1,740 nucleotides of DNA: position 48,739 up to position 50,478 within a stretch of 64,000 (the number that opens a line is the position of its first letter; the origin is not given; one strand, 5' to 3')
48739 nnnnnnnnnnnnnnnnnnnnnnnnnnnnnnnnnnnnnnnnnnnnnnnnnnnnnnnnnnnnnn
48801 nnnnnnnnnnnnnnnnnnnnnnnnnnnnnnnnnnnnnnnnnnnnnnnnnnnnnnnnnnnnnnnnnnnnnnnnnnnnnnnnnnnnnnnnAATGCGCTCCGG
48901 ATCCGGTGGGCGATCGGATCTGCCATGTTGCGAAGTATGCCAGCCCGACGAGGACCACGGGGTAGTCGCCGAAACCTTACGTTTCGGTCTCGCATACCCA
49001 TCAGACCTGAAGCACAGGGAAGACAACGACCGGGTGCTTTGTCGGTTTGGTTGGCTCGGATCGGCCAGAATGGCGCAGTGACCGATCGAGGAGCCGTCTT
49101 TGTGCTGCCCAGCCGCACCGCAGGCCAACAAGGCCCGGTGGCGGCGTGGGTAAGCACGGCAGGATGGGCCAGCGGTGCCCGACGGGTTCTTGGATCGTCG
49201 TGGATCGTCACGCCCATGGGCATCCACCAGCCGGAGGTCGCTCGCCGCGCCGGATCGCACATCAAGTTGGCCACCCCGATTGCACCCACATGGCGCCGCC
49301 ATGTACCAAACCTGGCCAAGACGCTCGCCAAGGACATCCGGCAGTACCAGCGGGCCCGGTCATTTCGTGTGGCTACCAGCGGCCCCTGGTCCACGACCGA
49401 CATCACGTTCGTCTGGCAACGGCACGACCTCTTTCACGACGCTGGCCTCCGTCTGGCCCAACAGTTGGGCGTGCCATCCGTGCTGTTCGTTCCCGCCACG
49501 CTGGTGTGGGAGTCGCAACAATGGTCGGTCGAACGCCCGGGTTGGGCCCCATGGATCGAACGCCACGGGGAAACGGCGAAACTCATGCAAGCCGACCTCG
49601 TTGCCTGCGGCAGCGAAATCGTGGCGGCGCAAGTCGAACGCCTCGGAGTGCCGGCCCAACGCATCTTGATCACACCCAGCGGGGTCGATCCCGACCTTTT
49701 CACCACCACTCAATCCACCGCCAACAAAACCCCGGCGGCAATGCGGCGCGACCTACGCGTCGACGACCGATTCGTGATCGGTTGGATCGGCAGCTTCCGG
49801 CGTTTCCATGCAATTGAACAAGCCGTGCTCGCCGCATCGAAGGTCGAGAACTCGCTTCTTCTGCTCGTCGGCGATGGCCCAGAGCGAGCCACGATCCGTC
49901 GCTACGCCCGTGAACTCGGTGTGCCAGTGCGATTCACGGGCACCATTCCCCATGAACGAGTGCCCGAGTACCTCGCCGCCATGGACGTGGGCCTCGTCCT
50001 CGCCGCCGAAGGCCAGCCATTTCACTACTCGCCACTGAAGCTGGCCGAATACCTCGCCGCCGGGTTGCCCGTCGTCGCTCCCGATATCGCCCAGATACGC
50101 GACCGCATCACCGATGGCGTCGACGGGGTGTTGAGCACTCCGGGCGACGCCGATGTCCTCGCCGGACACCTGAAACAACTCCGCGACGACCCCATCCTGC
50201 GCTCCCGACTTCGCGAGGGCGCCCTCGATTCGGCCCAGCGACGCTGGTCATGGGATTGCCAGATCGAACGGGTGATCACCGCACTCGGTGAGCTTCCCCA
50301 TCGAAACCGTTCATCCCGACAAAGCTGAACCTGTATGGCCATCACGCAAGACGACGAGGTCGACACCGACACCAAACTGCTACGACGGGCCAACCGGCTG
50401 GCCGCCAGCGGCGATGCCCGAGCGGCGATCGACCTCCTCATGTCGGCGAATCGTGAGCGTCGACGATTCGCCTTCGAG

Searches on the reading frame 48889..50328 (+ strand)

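Call 102: search_protein_families(library=pfam, proteins=[window:48889-50328:+], max_evalue=0.0001)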
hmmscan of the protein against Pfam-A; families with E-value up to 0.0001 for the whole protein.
window:48889-50328:+ (479 aa): 5 families
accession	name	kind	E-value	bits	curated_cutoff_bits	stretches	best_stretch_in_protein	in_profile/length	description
PF13692.12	Glyco_trans_1_4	-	2.2e-21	77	27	1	295-434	2-142/142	Glycosyl transferases group 1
PF00534.26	Glycos_transf_1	-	4.7e-19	69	26.4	1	290-445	11-169/172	Glycosyl transferases group 1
PF13524.12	Glyco_trans_1_2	-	2.9e-07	31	25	1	328-461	21-141/144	Glycosyl transferase-like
PF13439.12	Glyco_transf_4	-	4.2e-06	27.3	28.5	1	170-269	95-169/170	Glycosyltransferase Family 4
PF13579.12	Glyco_trans_4_4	-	2.5e-05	25.1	29.7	1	181-265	80-158/158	Glycosyl transferase 4-like domain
